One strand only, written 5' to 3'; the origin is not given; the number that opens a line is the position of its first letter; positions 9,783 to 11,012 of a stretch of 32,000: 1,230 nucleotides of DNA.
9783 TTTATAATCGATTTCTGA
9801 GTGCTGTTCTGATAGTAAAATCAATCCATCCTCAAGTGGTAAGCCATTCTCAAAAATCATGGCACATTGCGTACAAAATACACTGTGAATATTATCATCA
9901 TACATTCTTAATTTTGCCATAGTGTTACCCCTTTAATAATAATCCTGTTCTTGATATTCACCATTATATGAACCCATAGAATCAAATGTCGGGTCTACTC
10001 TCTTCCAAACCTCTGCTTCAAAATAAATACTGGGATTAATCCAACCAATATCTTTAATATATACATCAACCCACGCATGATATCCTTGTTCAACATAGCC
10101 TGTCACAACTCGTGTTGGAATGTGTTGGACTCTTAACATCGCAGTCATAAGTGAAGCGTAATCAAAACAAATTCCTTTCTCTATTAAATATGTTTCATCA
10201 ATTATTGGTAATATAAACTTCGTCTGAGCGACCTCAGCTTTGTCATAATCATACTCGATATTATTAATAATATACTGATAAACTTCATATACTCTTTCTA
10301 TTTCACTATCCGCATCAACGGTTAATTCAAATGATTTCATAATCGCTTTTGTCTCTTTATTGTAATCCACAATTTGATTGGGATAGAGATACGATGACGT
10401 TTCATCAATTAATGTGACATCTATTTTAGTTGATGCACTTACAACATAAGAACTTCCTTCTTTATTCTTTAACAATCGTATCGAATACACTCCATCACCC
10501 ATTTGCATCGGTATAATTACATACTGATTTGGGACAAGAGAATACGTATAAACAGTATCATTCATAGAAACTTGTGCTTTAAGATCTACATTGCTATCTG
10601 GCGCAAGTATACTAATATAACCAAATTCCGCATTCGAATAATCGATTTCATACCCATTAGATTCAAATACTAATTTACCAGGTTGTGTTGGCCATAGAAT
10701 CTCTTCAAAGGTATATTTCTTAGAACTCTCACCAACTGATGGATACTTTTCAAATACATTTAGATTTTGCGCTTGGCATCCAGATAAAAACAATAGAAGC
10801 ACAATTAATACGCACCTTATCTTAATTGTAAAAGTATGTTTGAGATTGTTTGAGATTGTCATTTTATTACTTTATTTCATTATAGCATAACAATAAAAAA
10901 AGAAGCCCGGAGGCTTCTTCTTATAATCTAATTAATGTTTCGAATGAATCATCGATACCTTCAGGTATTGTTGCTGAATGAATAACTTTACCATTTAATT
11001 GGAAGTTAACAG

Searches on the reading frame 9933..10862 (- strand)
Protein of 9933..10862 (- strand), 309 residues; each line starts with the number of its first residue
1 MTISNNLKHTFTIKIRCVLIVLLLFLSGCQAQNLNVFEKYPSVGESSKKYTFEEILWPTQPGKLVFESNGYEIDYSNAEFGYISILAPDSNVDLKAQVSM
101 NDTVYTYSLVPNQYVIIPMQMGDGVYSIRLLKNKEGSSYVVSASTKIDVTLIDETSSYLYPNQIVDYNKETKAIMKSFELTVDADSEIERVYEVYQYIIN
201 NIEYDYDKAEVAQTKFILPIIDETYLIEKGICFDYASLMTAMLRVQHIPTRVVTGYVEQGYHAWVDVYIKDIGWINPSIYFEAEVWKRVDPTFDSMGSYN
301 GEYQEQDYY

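Call 6: search_protein_families(library=pfam, proteins=[window:9933-10862:-], max_evalue=0.01)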
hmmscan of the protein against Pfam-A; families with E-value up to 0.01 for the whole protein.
window:9933-10862:- (309 aa): 2 families
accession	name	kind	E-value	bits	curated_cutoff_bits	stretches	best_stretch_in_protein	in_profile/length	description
PF01841.26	Transglut_core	-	1.5e-21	77.1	23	1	179-276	6-105/108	Transglutaminase-like superfamily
PF04473.18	DUF553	-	1.5e-09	37.9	20.5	1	181-274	9-109/140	Transglutaminase-like domain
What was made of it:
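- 9933..10862 (-): Transglutaminase-like lipoprotein and first gene of the neighbouring 7-gene unit. It has a lipobox LSGC (Cys29) and a Cys232/His262/Asp290 triad. Pfam Transglut_core, 1.5e-21 (call 6).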

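Call 22: find_related_loci(query=A1, collection=genome_contigs, flank=10000)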
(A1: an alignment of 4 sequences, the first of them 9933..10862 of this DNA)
Query A1 (309 aa) in genome_contigs; peptide patterns used: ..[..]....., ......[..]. (x = any residue, [..] = any of these).
77 stretches matched a pattern; 5 encode a relative of the query (tblastn E <= 1e-3); 5 distinct loci.
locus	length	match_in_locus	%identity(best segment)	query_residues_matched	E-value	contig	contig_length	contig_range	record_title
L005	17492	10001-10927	94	1-309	0e+0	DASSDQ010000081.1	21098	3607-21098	MAG TPA_asm: Erysipelotrichaceae bacterium isolate SMAG_U955 k141_149534, whole genome shotgun sequence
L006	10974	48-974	76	1-309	1e-165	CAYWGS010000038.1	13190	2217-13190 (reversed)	MAG TPA_asm: uncultured Erysipelotrichaceae bacterium isolate binchicken_co263_333 genome assembly, contig: NODE_4079_le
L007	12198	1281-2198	76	4-309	9e-164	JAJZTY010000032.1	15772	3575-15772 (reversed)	MAG: Bacillota bacterium isolate SKS3.bin96 NODE_5896_length_15772_cov_5.374049, whole genome shotgun sequence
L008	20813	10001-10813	68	38-309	2e-128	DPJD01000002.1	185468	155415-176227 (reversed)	MAG TPA_asm: Erysipelotrichaceae bacterium isolate UBA8511 contig_231512, whole genome shotgun sequence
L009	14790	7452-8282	66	29-309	2e-127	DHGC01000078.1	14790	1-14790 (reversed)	MAG TPA_asm: Erysipelotrichaceae bacterium UBA4808 UBA4808_contig_71281, whole genome shotgun sequence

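Call 34: search_protein_families(library=ncbifam, proteins=[window:9933-10862:-], max_evalue=0.1)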
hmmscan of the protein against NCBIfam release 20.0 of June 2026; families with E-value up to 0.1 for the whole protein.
window:9933-10862:- (309 aa): 1 family
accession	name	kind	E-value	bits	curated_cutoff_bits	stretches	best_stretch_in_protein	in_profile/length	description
NF045980.1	MAG6410_fam_LP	equivalog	0.00017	20.1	450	1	183-271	162-252/622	MAG6410 family transglutaminase-related lipoprotein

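Call 80: find_homologous_proteins(query=window:9933-10862:-, max_evalue=0.00001)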
Query window:9933-10862:- (309 aa): 2397 proteins with E <= 0.00001 among 3539 candidates; the best 120 are listed.
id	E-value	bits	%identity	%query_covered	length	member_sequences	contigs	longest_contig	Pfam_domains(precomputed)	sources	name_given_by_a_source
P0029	1.3e-193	660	94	100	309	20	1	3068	PF01841.26,PF04473.19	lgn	-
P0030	4.8e-180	615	88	100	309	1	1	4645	PF01841.26,PF04473.19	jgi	-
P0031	8.0e-180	615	86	100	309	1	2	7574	PF01841.26,PF04473.19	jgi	-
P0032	1.3e-163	561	79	100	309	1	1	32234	PF01841.26,PF04473.19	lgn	-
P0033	2.4e-163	561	80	100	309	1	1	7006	PF01841.26,PF04473.19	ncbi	-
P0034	1.5e-160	551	80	94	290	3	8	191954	PF01841.26,PF04473.19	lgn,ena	-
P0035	8.3e-160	549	81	94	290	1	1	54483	PF01841.26,PF04473.19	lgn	-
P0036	9.2e-160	549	81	94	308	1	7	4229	PF01841.26,PF04473.19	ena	-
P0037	1.5e-159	548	77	100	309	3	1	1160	PF01841.26,PF04473.19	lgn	-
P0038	3.6e-159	547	78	99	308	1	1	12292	PF01841.26,PF04473.19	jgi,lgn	-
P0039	5.2e-159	546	78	99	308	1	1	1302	PF01841.26,PF04473.19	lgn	-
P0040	7.5e-159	546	77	99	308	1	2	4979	PF01841.26,PF04473.19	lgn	-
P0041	7.9e-159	546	81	94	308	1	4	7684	PF01841.26,PF04473.19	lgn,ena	-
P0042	1.3e-158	545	77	99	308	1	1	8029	PF01841.26,PF04473.19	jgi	-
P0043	1.4e-158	545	79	99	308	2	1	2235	PF01841.26,PF04473.19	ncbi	-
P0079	2.7e-114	400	59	94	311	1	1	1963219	PF01841.26,PF04473.19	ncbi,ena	-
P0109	1.8e-97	344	52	95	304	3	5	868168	PF01841.26,PF04473.19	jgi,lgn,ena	jgi:hypothetical protein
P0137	1.6e-83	299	48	94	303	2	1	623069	PF01841.26,PF04473.19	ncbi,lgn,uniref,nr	ncbi:transglutaminase domain-containing protein [Anaerorhabdus furcosa]|uniref:Transglutaminase-like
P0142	2.7e-79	285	46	95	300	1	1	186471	PF01841.26,PF04473.19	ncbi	-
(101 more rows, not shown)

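Call 81: find_encoding_contigs(protein=P0079, flank=10000, max_places=2)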
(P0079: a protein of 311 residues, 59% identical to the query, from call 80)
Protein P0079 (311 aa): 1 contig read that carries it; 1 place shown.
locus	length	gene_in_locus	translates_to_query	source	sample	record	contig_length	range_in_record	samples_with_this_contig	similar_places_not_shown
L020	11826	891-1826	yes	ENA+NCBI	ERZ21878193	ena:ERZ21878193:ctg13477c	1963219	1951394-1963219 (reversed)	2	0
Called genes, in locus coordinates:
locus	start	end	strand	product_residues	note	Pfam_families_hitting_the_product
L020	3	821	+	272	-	?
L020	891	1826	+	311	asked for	PF04473:DUF553, PF01841:Transglut_core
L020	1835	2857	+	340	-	PF00482:T2SSF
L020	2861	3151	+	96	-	-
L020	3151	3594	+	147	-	PF16152:DUF4860 (weak)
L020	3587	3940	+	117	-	-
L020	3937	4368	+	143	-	-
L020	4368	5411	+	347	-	PF00437:T2SSE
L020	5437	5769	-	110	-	-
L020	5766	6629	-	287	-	PF01557:FAA_hydrolase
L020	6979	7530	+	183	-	PF04191:PEMT (weak)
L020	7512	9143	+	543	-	PF03321:GH3 (weak), PF23571:GH3_M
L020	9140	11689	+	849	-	PF16927:HisKA_7TM, PF00990:GGDEF, PF13487:HD_5, PF01966:HD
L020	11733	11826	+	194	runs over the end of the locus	-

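Call 82: find_encoding_contigs(protein=P0137, flank=10000, max_places=2)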
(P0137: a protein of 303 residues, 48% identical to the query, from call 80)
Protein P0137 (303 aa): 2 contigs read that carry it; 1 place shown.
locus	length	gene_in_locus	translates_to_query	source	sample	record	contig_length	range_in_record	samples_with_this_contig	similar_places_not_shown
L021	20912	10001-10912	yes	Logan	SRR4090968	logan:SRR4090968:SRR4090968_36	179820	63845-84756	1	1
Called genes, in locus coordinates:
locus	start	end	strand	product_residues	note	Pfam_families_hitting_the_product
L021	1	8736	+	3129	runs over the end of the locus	PF18657:YDG, PF18676:MBG_2, PF18657:YDG, PF18657:YDG, PF18676:MBG_2, PF18657:YDG, PF18676:MBG_2, PF18657:YDG, +2 more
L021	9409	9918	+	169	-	-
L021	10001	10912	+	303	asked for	PF01841:Transglut_core, PF04473:DUF553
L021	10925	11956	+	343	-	PF00482:T2SSF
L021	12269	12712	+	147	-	PF16152:DUF4860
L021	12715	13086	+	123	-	-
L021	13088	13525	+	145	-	-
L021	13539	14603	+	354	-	PF00437:T2SSE, PF01935:DUF87 (faint)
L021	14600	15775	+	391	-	PF00486:Trans_reg_C, PF03704:BTAD (weak)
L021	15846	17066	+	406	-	PF00072:Response_reg, PF00990:GGDEF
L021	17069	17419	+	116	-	PF01627:Hpt (weak)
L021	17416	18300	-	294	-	PF00126:HTH_1, PF03466:LysR_substrate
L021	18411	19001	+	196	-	PF02417:Chromate_transp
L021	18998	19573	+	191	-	PF02417:Chromate_transp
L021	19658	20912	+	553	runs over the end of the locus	PF06580:His_kinase, PF02518:HATPase_c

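Call 97: find_encoding_contigs(protein=P0109, flank=10000, max_places=1)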
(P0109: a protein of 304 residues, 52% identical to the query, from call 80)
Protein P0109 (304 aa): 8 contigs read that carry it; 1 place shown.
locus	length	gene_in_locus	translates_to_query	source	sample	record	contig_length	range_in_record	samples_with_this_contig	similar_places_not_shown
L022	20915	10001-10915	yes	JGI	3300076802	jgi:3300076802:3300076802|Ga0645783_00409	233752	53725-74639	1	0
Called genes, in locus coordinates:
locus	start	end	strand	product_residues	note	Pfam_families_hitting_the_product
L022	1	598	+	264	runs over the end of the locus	PF21302:Zn_ribbon_RlmA, PF13649:Methyltransf_25, PF13847:Methyltransf_31 (weak), PF08241:Methyltransf_11, PF08242:Methyltransf_12 (weak)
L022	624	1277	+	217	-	-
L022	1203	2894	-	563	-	PF13522:GATase_6, PF13537:GATase_7, PF12481:DUF3700 (weak), PF00733:Asn_synthase, PF02540:NAD_synthase (weak), PF00733:Asn_synthase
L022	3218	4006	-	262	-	PF06182:ABC2_membrane_6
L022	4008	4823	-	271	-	PF06182:ABC2_membrane_6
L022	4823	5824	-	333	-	PF00005:ABC_tran, PF13304:AAA_21 (weak)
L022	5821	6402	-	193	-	PF13302:Acetyltransf_3, PF13420:Acetyltransf_4, PF00583:Acetyltransf_1, PF13508:Acetyltransf_7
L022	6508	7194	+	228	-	PF12844:HTH_19 (weak), PF13560:HTH_31, PF01381:HTH_3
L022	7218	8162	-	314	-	PF01145:Band_7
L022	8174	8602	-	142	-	PF01957:NfeD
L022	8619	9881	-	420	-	PF02378:PTS_EIIC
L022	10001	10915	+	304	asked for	PF04473:DUF553, PF01841:Transglut_core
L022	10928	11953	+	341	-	PF00482:T2SSF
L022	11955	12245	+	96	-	-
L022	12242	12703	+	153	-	PF16152:DUF4860 (weak)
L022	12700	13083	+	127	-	-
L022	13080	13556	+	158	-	-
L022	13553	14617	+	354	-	PF00437:T2SSE, PF13191:AAA_16 (faint)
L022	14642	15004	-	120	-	-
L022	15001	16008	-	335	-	PF03590:AsnA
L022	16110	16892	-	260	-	PF00756:Esterase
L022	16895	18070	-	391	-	PF13535:ATP-grasp_4 (faint)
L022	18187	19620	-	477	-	PF00370:FGGY_N, PF01869:BcrAD_BadFG (faint), PF00370:FGGY_N (weak), PF02782:FGGY_C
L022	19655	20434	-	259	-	PF00106:adh_short, PF08659:KR, PF13561:adh_short_C2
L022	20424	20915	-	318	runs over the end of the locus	PF01012:ETF, PF00766:ETF_alpha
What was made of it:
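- The transglutaminase-like gene travels with the PilC/PilT unit, not with the adhesin (L022, call 97). The unit occurs without a neighbouring giant protein in L022 (call 97).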

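Call 98: find_encoding_contigs(protein=P0142, flank=10000, max_places=1)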
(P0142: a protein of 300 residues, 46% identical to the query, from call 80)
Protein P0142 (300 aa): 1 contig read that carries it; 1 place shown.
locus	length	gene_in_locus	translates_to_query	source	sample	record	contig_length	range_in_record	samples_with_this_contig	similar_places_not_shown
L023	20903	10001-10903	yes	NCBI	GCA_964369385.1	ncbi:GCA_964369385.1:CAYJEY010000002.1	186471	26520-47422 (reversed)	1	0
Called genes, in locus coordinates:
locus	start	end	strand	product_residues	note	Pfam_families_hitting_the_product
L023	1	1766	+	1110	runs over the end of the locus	-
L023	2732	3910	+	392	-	PF00465:Fe-ADH, PF13685:Fe-ADH_2, PF25137:ADH_Fe_C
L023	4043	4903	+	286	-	PF03668:RapZ-like_N, PF22740:PapZ_C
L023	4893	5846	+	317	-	PF01933:CofD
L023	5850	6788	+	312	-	PF10298:WhiA_N, PF14528:LAGLIDADG_3 (faint), PF14527:LAGLIDADG_WhiA, PF02650:HTH_WhiA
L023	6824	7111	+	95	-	-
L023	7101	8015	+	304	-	PF09924:LPG_synthase_C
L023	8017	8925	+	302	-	PF00583:Acetyltransf_1, PF13527:Acetyltransf_9, PF13673:Acetyltransf_10 (faint), PF13508:Acetyltransf_7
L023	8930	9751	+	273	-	PF07224:Chlorophyllase (weak), PF01738:DLH (faint), PF00561:Abhydrolase_1, PF12146:Hydrolase_4, PF20408:Abhydrolase_11 (weak), PF00326:Peptidase_S9, PF12695:Abhydrolase_5 (faint)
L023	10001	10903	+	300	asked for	PF01841:Transglut_core, PF04473:DUF553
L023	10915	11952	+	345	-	PF00482:T2SSF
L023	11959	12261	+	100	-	-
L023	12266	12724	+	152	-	PF16152:DUF4860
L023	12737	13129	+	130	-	-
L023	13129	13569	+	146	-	-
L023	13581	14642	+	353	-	PF00437:T2SSE, PF13401:AAA_22 (faint)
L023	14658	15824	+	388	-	PF00486:Trans_reg_C, PF03704:BTAD (weak)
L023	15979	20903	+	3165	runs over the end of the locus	-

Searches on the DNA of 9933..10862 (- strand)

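Call 48: search_rna_families(sources=[L005, L008, L009, L010, L011, L014, L007, L006], threshold=gathering)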
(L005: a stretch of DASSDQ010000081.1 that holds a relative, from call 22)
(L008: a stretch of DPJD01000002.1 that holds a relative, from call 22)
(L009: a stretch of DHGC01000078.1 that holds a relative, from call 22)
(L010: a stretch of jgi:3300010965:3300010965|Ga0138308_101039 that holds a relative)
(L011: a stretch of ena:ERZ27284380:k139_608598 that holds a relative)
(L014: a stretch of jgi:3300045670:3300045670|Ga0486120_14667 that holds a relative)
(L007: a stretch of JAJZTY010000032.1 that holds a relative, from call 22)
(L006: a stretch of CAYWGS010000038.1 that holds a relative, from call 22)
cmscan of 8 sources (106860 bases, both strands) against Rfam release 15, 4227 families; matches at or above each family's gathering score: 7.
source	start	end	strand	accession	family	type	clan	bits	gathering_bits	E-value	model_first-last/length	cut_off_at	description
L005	4890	4978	+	RF01051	c-di-GMP-I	Cis-reg; riboswitch;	CL00126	64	35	5.4e-10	1-87/87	no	c-di-GMP-I riboswitch aptamer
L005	5038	5127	+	RF01051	c-di-GMP-I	Cis-reg; riboswitch;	CL00126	61.5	35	2.2e-09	1-87/87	no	c-di-GMP-I riboswitch aptamer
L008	3489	3578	+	RF01051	c-di-GMP-I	Cis-reg; riboswitch;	CL00126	59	35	9.3e-09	1-87/87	no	c-di-GMP-I riboswitch aptamer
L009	1125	1214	+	RF01051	c-di-GMP-I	Cis-reg; riboswitch;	CL00126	56.1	35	4.7e-08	1-87/87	no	c-di-GMP-I riboswitch aptamer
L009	1271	1362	+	RF01051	c-di-GMP-I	Cis-reg; riboswitch;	CL00126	55.8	35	5.5e-08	1-87/87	no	c-di-GMP-I riboswitch aptamer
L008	3635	3726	+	RF01051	c-di-GMP-I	Cis-reg; riboswitch;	CL00126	53.1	35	2.5e-07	1-87/87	no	c-di-GMP-I riboswitch aptamer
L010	1356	1446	+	RF01051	c-di-GMP-I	Cis-reg; riboswitch;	CL00126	48.6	35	3.1e-06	1-87/87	no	c-di-GMP-I riboswitch aptamer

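Call 86: search_rna_families(sources=[L020, L021], threshold=gathering)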
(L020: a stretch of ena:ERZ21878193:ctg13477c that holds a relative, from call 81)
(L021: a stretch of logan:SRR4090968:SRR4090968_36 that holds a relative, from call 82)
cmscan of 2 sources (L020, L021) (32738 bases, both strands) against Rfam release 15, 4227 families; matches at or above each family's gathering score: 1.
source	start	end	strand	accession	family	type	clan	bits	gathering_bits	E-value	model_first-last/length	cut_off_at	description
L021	9194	9264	+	RF00005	tRNA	Gene; tRNA;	CL00001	70.6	29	1.1e-13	1-71/71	no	tRNA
